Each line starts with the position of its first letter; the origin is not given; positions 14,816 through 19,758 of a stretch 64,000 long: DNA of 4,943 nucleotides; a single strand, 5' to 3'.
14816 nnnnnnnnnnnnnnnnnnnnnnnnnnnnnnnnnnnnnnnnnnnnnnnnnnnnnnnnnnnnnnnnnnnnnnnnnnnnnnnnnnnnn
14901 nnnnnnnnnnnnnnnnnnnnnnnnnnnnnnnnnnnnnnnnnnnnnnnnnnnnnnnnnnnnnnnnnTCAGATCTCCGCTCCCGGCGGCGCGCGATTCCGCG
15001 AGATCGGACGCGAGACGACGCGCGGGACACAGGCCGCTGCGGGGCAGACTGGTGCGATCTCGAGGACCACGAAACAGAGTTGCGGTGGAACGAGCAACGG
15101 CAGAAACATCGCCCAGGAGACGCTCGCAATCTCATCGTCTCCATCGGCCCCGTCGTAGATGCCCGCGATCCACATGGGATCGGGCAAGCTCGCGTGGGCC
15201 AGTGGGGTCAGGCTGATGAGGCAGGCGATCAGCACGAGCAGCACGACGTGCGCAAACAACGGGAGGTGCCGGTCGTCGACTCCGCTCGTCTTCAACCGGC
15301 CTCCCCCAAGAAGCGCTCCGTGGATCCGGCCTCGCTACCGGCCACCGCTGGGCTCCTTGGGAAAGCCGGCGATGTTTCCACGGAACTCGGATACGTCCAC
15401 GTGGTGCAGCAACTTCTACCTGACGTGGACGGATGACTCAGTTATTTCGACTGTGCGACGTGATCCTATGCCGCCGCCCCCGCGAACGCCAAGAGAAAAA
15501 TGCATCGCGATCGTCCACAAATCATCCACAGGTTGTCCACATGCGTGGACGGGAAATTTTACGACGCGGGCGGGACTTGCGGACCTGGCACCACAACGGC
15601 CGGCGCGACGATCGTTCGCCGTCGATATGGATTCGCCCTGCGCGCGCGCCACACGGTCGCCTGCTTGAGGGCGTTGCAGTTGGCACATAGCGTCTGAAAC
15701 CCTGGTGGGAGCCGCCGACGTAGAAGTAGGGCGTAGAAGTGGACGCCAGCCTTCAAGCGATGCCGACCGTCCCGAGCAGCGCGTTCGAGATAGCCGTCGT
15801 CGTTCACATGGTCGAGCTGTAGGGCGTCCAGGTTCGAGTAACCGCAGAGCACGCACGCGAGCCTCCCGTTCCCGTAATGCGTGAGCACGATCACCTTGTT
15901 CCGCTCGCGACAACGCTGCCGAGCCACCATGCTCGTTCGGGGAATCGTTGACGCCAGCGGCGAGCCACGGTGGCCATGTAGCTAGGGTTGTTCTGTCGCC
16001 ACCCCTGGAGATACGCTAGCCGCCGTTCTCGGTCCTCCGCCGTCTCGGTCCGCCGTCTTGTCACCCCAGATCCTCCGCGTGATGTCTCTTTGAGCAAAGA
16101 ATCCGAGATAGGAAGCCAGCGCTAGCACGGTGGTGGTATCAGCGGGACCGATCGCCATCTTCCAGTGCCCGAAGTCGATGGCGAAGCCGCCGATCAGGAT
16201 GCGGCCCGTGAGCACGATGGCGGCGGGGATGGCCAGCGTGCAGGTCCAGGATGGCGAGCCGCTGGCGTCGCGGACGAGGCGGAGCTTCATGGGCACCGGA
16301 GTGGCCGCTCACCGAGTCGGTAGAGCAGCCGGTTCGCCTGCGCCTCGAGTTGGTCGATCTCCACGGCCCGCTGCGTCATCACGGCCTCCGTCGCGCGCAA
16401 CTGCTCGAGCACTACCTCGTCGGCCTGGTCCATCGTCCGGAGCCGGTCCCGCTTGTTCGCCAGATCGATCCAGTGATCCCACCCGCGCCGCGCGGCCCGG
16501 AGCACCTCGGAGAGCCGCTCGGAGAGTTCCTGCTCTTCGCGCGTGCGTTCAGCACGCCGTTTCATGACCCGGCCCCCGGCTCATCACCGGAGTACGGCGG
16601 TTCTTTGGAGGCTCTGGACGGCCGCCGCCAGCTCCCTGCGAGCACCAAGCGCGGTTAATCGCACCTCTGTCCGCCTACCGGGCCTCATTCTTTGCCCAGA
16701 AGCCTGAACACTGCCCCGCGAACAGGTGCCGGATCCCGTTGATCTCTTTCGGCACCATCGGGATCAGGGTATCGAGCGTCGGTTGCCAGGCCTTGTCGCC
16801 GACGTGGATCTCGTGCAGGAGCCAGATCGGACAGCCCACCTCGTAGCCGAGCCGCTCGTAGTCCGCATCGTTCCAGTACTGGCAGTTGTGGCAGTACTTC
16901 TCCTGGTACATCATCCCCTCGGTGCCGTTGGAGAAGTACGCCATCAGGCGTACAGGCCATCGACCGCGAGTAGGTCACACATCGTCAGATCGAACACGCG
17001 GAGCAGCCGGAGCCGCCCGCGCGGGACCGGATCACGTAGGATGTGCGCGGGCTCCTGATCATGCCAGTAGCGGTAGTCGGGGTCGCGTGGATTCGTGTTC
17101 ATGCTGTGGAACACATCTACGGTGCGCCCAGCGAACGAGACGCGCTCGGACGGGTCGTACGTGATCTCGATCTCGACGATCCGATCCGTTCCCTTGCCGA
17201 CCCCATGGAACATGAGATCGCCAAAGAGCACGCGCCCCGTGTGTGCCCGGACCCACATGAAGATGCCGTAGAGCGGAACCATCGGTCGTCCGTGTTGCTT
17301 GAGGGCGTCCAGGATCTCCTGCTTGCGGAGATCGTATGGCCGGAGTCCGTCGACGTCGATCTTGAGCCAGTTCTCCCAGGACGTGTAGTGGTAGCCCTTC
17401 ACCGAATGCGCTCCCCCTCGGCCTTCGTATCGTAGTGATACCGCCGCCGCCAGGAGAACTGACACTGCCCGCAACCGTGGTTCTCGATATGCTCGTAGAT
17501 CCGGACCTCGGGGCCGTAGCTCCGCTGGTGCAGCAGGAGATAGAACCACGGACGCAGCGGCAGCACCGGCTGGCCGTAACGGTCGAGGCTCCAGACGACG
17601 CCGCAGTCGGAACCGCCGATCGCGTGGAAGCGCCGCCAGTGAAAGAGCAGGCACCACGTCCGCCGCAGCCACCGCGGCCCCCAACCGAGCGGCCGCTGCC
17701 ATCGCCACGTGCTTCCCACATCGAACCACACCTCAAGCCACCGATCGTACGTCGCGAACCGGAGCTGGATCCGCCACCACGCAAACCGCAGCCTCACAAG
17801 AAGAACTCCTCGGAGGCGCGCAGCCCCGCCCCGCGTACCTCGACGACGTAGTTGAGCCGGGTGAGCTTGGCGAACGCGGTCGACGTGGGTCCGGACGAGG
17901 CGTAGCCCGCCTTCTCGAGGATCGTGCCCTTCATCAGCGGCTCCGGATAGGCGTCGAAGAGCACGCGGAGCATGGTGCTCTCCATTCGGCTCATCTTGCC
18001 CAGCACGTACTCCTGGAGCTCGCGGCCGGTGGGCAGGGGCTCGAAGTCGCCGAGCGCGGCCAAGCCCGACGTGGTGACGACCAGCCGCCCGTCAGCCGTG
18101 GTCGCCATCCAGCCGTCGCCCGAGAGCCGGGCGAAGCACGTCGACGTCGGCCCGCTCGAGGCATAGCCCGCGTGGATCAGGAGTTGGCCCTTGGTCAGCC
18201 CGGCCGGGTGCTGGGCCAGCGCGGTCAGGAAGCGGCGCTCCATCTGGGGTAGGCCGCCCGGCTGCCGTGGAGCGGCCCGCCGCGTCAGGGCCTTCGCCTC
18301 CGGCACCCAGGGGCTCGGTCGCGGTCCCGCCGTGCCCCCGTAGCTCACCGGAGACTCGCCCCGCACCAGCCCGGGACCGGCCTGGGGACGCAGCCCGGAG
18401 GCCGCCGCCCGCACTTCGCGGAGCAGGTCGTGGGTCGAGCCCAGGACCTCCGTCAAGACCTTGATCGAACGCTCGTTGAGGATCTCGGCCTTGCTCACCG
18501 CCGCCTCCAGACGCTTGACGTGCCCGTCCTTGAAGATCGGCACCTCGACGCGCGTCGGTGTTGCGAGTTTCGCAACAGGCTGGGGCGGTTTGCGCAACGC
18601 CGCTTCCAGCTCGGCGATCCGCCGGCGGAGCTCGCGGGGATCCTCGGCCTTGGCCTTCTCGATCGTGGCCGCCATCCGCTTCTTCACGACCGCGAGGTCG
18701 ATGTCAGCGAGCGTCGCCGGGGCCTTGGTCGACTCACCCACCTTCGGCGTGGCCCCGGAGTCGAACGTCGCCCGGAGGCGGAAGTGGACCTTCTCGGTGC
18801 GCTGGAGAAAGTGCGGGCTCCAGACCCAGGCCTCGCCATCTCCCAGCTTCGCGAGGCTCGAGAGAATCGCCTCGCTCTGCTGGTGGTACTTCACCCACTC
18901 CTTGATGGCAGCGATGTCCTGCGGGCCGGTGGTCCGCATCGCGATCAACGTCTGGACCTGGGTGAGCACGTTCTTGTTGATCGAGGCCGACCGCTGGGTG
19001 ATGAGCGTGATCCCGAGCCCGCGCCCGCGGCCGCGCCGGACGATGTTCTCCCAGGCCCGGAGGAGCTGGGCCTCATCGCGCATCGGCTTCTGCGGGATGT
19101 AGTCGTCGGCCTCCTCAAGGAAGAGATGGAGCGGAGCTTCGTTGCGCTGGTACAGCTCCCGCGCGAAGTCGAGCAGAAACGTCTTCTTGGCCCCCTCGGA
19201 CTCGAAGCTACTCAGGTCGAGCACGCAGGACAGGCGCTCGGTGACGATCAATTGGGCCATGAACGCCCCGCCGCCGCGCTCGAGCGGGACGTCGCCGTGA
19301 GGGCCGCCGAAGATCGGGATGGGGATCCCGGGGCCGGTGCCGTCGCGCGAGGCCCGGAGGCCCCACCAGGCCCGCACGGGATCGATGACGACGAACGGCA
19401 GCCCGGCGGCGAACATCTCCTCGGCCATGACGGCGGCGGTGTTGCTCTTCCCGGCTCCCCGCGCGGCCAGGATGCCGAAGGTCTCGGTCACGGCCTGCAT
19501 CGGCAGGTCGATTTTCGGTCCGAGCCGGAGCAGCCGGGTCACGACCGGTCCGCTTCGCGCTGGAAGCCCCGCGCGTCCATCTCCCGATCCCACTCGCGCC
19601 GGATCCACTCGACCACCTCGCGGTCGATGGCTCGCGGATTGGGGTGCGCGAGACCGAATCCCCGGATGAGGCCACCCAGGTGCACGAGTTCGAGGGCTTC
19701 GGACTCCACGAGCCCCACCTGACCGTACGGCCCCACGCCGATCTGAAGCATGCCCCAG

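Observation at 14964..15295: RAPP-motif arrest-peptide-like leader translationally coupled to the phage replication initiator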

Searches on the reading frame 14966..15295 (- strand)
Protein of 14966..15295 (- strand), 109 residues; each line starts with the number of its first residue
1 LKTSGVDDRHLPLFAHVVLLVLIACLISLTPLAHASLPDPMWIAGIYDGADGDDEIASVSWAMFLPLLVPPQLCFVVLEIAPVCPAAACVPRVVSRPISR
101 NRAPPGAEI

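Call 6: search_protein_families(library=pfam, proteins=[window:14966-15295:-], max_evalue=0.01)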
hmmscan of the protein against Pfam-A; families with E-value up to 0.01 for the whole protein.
window:14966-15295:- (109 aa): 0 families

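Call 7: search_protein_families(library=phrogs, proteins=[window:14966-15295:-], max_evalue=0.01)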
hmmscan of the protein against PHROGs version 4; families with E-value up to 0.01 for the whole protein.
window:14966-15295:- (109 aa): 0 families

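Call 8: find_homologous_proteins(query=window:14966-15295:-, max_evalue=1)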
Query window:14966-15295:- (109 aa): 6 proteins with E <= 1 among 10 candidates.
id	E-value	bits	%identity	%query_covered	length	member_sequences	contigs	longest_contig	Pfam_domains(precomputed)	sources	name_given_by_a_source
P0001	9.7e-65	234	99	100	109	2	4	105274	-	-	-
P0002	3.8e-9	55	43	73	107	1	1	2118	-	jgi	jgi:hypothetical protein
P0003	2.0e-8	52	69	27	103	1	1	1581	-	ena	-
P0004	2.2e-8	52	72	29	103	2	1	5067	-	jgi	jgi:hypothetical protein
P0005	7.8e-8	51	72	29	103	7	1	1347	-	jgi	jgi:hypothetical protein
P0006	2.0e-6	46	46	73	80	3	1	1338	-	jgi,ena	jgi:hypothetical protein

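Call 11: find_encoding_contigs(protein=P0004, flank=5000)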
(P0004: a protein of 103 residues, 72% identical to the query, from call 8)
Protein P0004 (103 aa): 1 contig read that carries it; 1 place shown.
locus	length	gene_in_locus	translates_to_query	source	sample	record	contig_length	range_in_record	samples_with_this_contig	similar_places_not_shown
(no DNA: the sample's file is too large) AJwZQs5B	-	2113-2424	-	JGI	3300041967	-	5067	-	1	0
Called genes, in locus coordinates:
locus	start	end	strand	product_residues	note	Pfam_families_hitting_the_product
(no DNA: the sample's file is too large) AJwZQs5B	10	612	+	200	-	PF02126:PTE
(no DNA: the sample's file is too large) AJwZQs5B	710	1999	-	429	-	PF05977:MFS_3, PF07690:MFS_1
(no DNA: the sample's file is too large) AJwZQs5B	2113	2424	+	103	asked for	-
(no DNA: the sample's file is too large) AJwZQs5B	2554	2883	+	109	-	-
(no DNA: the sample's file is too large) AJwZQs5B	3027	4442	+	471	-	PF13807:GNVR (weak)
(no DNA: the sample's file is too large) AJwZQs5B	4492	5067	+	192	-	?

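Call 12: find_encoding_contigs(protein=P0002, flank=5000)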
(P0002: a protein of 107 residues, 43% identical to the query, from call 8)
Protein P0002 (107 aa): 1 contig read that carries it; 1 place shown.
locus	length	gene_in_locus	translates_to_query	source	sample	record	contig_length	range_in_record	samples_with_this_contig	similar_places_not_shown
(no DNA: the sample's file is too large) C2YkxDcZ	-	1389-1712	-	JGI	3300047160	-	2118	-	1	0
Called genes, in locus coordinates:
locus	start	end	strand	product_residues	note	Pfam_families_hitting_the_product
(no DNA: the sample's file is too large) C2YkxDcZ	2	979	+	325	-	?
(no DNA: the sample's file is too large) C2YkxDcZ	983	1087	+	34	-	-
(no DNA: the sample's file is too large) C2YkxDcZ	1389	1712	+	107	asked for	-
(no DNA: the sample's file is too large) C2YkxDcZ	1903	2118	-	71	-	?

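Call 13: search_protein_families(library=ncbifam, proteins=[window:14966-15295:-, P0002, P0004], max_evalue=1)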
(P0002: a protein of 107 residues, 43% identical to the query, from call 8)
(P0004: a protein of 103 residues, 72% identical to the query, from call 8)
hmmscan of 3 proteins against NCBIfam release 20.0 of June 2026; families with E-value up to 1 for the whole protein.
window:14966-15295:- (109 aa): 0 families

P0002 (107 aa): 0 families

P0004 (103 aa): 1 family
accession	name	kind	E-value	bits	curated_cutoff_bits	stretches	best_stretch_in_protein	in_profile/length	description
TIGR01939.1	nqrD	equivalog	0.063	13.1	244.85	1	18-59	111-152/207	NADH:ubiquinone reductase (Na(+)-transporting) subunit D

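Call 24: search_protein_representatives(alignment_id=A1)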
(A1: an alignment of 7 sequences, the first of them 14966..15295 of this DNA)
Query: 7 sequences, 103 profile positions. Proteins with E-value up to 0.001 (for the whole library): 1813; up to 1e-10: 540; up to 1e-30: 1. The best 150 are listed.
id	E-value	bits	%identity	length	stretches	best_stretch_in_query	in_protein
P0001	1.1e-35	138.4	-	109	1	4-103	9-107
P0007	9.5e-28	113.0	-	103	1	2-102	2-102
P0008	2.7e-24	101.9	-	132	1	8-103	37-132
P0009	7.4e-24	100.5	-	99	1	1-102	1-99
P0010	1.1e-22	96.7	-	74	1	1-60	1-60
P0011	5.7e-20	88.0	-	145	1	6-102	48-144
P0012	8.9e-20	87.4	-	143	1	8-102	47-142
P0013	2.2e-19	86.1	-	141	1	7-103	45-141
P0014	2.7e-19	85.8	-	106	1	5-101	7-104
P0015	2.7e-19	85.8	-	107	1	10-102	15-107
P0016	7.7e-19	84.3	-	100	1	11-102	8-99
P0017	8.3e-19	84.2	-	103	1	2-102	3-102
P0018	1.4e-18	83.6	-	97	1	14-103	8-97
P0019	2.6e-18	82.7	-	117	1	13-102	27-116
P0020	4.3e-18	81.9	-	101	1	12-103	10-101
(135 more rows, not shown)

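Call 29: find_related_loci(query=A2, collection=viral_contigs, flank=4000)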
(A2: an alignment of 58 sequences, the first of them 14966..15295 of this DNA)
Query A2 (109 aa) in viral_contigs; peptide patterns used: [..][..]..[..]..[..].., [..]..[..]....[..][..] (x = any residue, [..] = any of these).
64 stretches matched a pattern, but none encodes a relative of the query by tblastn (E <= 1e-3).

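Call 40: find_encoding_contigs(protein=P0001, flank=4000, max_places=6)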
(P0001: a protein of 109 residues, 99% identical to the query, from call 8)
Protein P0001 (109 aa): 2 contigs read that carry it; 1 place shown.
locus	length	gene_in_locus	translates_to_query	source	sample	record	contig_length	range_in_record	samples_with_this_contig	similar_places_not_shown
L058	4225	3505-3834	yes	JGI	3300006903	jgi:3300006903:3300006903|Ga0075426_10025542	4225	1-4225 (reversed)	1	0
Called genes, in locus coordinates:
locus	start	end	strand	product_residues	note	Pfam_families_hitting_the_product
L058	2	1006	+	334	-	?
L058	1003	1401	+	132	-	-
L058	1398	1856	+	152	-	-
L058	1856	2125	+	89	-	PF26802:DUF8270 (weak)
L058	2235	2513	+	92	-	-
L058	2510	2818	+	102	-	-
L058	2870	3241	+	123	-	-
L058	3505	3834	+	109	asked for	-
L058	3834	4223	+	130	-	?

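Call 66: predict_structure(alignment_id=A2)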
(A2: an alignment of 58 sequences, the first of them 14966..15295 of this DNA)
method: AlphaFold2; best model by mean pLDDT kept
length: 109 residues; sequences in the alignment: 58
mean_pLDDT: 69.3   pTM: 0.35
mean pLDDT of the five models: 69.3, 67.9, 67.8, 67.8, 67.6
residues with pLDDT >= 90: 13; 70-90: 33; 50-70: 62; < 50: 1
segments of 3 or more residues with pLDDT < 50: none
pLDDT, mean of each block of 10 residues (from residue 1): 67 90 92 67 58 56 58 64 74 73 63
secondary structure, 60 per line:
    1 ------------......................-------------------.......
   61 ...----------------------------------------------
elements in order: H13-34 H54-63

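Call 79: search_protein_families(library=pfam, alignment_id=A2, max_evalue=0.1)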
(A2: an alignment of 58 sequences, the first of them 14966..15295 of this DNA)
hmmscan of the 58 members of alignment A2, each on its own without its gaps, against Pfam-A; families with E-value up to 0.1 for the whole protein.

A. member 1, window:14966-15295:- (109 aa): 1 family
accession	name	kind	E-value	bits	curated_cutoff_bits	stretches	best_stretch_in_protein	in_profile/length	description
PF24379.1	DUF7535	-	0.056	13.6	27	0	53-77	22-48/60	Family of unknown function (DUF7535)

B. families by the number of members that match (of 58 scanned): 3 families
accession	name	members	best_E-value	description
PF12555.13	SteA-like_C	2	0.024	SteA-like C-terminal domain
PF24378.1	DUF7534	1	0.024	Family of unknown function (DUF7534)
PF24379.1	DUF7535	1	0.056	Family of unknown function (DUF7535)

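Call 80: search_protein_families(library=ncbifam, alignment_id=A2, max_evalue=0.1)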
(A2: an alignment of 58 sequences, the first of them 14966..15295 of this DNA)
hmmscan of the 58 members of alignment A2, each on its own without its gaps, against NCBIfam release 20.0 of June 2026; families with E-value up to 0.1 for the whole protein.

A. member 1, window:14966-15295:- (109 aa): 0 families

B. families by the number of members that match (of 58 scanned): 12 families
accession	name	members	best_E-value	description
TIGR01939.1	nqrD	3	0.0017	NADH:ubiquinone reductase (Na(+)-transporting) subunit D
NF008071.1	PRK10808.1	2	0.037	porin OmpA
NF000009.1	tet_MFS_Tcr3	1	0.002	tetracycline efflux MFS transporter Tcr3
NF040757.1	AgaW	1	0.0083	PTS N-acetylgalactosamine transporter subunit IIC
NF007081.0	PRK09535.1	1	0.0099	vitamin B12 ABC transporter permease BtuC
NF006777.0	PRK09292.1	1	0.021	NADH:ubiquinone reductase (Na(+)-transporting) subunit D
NF010510.0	PRK13922.11-5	1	0.027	rod shape-determining protein MreC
NF000490.1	chloram_CatB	1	0.052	type B chloramphenicol O-acetyltransferase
NF038102.1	AAC_6p_III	1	0.052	tobramycin N-acetyltransferase AAC(6')-III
NF009580.0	PRK13023.1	1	0.077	protein translocase subunit SecDF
NF002669.0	PRK02391.1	1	0.081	zinc metalloprotease HtpX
NF009318.0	PRK12674.2-3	1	0.086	Na+/H+ antiporter subunit G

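Call 93: find_related_loci(query=A5, collection=viral_contigs, flank=3000)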
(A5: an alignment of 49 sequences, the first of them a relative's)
Query A5 (96 aa) in viral_contigs; peptide patterns used: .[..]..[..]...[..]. (x = any residue, [..] = any of these).
11 stretches matched a pattern, but none encodes a relative of the query by tblastn (E <= 1e-3).

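Call 99: search_solved_structures(query=A2, max_evalue=10)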
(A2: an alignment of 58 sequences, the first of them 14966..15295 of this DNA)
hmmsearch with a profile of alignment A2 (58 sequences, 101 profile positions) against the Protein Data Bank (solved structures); distinct sequences matched with E-value up to 10: 3.
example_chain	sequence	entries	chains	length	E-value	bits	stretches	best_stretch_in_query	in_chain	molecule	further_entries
9p9u_A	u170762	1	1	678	0.27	14.8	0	29-50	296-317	Epidermal growth factor receptor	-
10xh_A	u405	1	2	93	0.72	13.5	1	29-75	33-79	Chromosomal replication initiator protein DnaA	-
11yo_Z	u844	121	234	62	1.5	12.5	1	6-32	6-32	Photosystem II reaction center protein Z | Photosystem II reaction center Z protein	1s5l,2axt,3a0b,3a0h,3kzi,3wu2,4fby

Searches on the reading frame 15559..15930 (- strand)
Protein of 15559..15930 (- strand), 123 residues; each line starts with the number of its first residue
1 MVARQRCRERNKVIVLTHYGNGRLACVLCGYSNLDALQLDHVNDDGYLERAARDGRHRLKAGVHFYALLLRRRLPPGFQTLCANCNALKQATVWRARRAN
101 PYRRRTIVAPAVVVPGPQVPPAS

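Call 6: search_protein_families(library=pfam, proteins=[window:15559-15930:-], max_evalue=0.01)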
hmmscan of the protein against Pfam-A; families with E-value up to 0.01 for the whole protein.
window:15559-15930:- (123 aa): 0 families

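Call 7: search_protein_families(library=phrogs, proteins=[window:15559-15930:-], max_evalue=0.01)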
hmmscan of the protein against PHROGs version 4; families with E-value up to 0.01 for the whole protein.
window:15559-15930:- (123 aa): 1 family
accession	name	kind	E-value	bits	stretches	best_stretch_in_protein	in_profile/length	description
phrog_2255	-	DNA, RNA and nucleotide metabolism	6.7e-05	23.4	1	6-92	95-171/211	HNH endonuclease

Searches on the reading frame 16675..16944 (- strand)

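Call 6: search_protein_families(library=pfam, proteins=[window:16675-16944:-], max_evalue=0.01)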
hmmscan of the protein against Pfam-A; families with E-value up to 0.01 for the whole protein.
window:16675-16944:- (89 aa): 0 families

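Call 7: search_protein_families(library=phrogs, proteins=[window:16675-16944:-], max_evalue=0.01)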
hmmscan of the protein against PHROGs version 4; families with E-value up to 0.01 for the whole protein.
window:16675-16944:- (89 aa): 1 family
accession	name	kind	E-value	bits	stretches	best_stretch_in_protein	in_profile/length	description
phrog_6074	-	unknown function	0.00079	20.4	1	3-42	10-46/106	-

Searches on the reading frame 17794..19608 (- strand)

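Call 6: search_protein_families(library=pfam, proteins=[window:17794-19608:-], max_evalue=0.01)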
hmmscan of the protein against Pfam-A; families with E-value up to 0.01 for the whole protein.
window:17794-19608:- (604 aa): 2 families
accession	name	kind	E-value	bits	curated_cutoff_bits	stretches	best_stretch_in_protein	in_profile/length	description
PF01935.23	DUF87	-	3.9e-07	30.8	23.2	1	37-77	19-60/220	Helicase HerA, central domain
PF05872.18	HerA_C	-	4.5e-07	29.3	22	1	180-262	275-361/502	Helicase HerA-like C-terminal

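Call 7: search_protein_families(library=phrogs, proteins=[window:17794-19608:-], max_evalue=0.01)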
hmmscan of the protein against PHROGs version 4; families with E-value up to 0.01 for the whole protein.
window:17794-19608:- (604 aa): 2 families
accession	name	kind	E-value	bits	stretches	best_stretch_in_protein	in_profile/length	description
phrog_2666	-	head and packaging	1.5e-15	57.9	1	35-250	315-506/555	terminase large subunit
phrog_7035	-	unknown function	1.8e-15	57.4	1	144-260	477-590/969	-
